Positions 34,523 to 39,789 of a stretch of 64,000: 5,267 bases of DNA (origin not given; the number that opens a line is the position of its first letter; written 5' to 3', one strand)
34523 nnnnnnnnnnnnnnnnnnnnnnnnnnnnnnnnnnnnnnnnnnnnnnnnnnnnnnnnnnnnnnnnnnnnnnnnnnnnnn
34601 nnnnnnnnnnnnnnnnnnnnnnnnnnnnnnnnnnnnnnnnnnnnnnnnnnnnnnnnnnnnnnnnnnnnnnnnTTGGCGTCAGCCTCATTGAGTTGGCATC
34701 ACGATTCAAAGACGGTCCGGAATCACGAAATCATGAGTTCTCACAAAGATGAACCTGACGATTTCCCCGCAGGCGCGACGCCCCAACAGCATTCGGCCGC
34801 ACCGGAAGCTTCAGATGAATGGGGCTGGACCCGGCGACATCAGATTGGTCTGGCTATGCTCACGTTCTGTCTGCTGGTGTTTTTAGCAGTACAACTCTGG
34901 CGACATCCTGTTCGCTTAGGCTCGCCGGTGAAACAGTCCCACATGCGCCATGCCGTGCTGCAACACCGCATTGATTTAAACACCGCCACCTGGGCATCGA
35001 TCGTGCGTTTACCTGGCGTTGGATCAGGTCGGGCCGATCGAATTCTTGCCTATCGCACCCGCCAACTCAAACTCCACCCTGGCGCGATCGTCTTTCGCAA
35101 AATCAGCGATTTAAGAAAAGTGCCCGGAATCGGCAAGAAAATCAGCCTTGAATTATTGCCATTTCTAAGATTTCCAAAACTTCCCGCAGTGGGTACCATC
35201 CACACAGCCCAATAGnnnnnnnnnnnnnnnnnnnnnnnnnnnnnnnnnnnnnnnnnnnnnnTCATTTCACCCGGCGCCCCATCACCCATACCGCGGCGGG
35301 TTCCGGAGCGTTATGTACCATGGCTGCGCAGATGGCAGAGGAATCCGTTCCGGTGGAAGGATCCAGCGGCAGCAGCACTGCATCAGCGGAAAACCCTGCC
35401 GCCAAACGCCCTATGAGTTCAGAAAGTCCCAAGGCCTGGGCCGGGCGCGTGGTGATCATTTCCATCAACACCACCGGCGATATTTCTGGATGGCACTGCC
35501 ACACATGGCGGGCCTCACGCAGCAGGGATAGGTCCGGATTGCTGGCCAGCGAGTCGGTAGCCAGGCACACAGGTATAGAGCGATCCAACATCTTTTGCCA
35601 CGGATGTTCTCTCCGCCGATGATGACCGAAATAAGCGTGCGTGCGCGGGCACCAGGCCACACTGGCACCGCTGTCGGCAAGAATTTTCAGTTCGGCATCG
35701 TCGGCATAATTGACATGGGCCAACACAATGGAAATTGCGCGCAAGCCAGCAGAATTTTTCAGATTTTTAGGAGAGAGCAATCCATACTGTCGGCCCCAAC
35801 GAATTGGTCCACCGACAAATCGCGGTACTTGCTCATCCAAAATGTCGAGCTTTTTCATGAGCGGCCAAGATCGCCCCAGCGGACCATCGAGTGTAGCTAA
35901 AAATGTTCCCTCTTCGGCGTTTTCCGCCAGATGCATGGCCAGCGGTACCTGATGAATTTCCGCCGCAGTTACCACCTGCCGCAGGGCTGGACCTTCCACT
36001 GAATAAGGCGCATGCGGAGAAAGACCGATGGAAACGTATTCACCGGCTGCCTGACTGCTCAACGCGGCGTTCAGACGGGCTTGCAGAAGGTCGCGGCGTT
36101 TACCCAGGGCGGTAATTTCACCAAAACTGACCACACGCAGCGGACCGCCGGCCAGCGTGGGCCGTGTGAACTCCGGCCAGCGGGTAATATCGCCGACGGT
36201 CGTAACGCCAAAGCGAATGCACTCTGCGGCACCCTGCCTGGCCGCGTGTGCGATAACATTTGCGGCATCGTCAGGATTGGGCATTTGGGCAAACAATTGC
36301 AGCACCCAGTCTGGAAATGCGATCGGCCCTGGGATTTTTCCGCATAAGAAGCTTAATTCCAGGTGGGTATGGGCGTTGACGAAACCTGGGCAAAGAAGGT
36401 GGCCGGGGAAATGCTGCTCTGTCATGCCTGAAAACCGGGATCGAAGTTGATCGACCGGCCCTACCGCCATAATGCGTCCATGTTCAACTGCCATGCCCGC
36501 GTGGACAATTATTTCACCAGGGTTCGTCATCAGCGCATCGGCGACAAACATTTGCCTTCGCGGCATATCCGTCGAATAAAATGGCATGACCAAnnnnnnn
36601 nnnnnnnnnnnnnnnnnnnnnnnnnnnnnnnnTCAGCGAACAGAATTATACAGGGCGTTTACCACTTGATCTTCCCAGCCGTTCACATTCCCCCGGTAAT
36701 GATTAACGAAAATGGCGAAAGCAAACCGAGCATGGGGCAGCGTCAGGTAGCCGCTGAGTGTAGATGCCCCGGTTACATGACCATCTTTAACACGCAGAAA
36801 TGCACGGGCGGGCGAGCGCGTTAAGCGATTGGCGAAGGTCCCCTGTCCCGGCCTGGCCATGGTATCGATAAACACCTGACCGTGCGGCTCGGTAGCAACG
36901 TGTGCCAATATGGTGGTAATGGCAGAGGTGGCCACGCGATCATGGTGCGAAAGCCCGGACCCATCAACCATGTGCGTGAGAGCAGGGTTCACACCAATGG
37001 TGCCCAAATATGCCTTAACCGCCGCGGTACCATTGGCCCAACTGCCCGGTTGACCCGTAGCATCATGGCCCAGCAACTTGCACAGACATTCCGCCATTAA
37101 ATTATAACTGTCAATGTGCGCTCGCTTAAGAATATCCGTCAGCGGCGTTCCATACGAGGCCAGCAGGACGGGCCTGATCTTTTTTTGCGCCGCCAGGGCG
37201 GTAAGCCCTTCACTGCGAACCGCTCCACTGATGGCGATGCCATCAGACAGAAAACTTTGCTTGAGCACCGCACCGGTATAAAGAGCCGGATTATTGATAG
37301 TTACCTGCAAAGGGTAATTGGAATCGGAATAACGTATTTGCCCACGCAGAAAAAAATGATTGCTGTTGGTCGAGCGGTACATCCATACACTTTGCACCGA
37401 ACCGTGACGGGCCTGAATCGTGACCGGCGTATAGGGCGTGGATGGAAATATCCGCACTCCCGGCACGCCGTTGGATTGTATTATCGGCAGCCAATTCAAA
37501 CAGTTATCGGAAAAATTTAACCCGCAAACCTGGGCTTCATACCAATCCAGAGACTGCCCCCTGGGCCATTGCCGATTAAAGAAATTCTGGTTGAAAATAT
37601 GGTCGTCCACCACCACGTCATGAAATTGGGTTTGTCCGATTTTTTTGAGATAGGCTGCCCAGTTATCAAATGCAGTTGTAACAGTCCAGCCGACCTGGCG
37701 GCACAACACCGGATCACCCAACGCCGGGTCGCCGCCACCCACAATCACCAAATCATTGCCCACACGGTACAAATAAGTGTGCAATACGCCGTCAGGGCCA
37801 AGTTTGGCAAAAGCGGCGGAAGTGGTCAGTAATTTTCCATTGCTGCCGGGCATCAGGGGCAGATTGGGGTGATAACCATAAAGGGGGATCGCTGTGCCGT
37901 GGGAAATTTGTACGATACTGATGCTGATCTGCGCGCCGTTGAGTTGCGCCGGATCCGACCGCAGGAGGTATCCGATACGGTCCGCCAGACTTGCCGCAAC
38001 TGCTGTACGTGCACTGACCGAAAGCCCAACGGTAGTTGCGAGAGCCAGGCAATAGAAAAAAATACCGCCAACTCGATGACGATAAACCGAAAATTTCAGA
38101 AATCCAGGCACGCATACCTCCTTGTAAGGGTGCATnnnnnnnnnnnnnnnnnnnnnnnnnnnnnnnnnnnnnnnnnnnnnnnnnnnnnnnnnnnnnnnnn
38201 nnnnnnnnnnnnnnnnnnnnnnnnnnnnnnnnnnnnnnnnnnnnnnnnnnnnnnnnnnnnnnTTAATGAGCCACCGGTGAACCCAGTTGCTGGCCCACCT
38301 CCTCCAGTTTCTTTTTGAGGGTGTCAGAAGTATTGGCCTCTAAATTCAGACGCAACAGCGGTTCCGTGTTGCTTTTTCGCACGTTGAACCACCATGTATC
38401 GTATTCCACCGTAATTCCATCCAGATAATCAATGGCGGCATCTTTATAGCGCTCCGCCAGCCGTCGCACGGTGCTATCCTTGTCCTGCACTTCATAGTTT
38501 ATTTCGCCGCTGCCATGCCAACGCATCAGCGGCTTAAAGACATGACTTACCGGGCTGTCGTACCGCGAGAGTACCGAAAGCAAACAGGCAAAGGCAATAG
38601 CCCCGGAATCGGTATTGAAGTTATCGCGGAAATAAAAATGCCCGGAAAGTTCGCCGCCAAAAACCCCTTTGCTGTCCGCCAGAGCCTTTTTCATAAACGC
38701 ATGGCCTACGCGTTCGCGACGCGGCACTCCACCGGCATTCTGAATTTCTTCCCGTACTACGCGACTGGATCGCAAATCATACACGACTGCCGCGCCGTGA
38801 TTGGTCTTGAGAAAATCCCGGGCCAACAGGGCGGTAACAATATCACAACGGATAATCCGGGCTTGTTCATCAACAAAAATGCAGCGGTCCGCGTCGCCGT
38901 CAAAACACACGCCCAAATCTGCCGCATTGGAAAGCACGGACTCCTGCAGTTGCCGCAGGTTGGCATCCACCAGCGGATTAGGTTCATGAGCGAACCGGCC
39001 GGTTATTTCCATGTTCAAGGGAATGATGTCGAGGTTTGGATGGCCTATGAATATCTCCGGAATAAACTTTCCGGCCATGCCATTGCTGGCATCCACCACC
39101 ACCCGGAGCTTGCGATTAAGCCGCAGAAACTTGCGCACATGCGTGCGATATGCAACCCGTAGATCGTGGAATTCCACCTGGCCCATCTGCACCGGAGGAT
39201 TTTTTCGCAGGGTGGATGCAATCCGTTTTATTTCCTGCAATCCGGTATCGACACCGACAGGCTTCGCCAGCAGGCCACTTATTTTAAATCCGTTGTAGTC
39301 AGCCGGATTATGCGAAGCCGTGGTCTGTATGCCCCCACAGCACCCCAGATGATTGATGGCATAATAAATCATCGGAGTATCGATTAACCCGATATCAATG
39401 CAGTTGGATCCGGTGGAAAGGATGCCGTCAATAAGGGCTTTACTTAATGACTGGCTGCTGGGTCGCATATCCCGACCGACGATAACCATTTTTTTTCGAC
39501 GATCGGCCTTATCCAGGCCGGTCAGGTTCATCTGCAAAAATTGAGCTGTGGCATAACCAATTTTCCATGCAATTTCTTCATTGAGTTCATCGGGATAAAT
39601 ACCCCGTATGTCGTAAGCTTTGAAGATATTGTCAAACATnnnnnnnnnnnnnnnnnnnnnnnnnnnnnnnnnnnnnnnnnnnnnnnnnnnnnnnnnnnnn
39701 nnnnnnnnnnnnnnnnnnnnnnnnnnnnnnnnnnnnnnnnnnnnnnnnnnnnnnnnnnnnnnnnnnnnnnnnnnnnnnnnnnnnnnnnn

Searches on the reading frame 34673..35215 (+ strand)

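Call 49: search_protein_families(library=pfam, proteins=[window:34673-35215:+], max_evalue=0.00001)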
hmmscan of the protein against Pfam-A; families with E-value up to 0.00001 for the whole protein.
window:34673-35215:+ (180 aa): 2 families
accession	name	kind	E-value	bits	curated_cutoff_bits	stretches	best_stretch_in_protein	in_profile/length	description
PF12836.13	HHH_3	-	3e-12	46.9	27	1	97-166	3-65/65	Helix-hairpin-helix motif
PF00633.29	HHH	-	1.3e-08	34.7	24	0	102-127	5-30/30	Helix-hairpin-helix motif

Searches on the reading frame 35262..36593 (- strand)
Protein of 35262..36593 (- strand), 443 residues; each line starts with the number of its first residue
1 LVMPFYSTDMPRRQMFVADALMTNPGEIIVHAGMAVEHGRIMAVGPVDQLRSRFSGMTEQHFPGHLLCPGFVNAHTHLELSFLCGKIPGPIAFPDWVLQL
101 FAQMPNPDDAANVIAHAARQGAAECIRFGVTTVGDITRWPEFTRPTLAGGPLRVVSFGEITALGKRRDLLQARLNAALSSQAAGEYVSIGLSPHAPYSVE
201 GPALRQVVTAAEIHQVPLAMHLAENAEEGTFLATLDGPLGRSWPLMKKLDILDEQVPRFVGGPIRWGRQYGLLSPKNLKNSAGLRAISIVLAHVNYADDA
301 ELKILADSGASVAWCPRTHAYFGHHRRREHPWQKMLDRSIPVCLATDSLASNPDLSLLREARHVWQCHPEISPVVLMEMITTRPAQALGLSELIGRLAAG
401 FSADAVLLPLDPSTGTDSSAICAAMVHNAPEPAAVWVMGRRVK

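Call 49: search_protein_families(library=pfam, proteins=[window:35262-36593:-], max_evalue=0.00001)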
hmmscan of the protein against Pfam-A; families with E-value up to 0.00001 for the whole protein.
window:35262-36593:- (443 aa): 3 families
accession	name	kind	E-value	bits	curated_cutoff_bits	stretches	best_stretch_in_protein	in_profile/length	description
PF01979.26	Amidohydro_1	-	5.5e-32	111.8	25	1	67-442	2-345/345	Amidohydrolase family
PF07969.17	Amidohydro_3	-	1.9e-13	51.2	29.7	1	290-441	309-470/472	Amidohydrolase family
PF22039.1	HUTI_composite_bact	-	7e-06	26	25.5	0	33-54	2-23/26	Imidazolonepropionase-like composite domain, bacteria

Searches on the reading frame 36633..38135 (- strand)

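Call 49: search_protein_families(library=pfam, proteins=[window:36633-38135:-], max_evalue=0.00001)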
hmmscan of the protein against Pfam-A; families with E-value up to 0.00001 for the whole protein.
window:36633-38135:- (500 aa): 1 family
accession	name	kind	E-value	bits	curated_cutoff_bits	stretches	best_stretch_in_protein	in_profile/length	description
PF02113.21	Peptidase_S13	-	6e-61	207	22.8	1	61-479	11-424/444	D-Ala-D-Ala carboxypeptidase 3 (S13) family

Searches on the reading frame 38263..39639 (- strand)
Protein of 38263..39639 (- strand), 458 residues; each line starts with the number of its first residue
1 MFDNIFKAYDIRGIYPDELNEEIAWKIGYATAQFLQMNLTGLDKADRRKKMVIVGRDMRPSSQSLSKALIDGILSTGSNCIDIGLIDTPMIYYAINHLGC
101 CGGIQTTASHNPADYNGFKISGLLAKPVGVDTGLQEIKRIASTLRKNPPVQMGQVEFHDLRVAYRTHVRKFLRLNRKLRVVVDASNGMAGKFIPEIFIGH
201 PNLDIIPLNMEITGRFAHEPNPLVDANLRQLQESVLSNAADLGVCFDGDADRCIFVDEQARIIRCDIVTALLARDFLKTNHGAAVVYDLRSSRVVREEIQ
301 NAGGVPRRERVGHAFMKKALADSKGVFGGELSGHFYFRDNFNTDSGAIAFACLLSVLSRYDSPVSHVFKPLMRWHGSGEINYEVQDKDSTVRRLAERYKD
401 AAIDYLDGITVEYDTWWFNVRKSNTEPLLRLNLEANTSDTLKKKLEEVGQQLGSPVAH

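Call 49: search_protein_families(library=pfam, proteins=[window:38263-39639:-], max_evalue=0.00001)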
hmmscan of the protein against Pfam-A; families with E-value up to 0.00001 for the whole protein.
window:38263-39639:- (458 aa): 4 families
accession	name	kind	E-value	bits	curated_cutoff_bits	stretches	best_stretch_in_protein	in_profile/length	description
PF02878.22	PGM_PMM_I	-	2.7e-31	108.6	22.5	1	4-142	2-132/138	Phosphoglucomutase/phosphomannomutase, alpha/beta/alpha domain I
PF02879.22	PGM_PMM_II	-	1.1e-19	71.4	29.3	1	163-259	2-102/103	Phosphoglucomutase/phosphomannomutase, alpha/beta/alpha domain II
PF02880.22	PGM_PMM_III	-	8.7e-19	68.2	20.7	1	266-371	3-111/115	Phosphoglucomutase/phosphomannomutase, alpha/beta/alpha domain III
PF00408.26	PGM_PMM_IV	-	7.6e-10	39.2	23.1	1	379-446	1-63/68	Phosphoglucomutase/phosphomannomutase, C-terminal domain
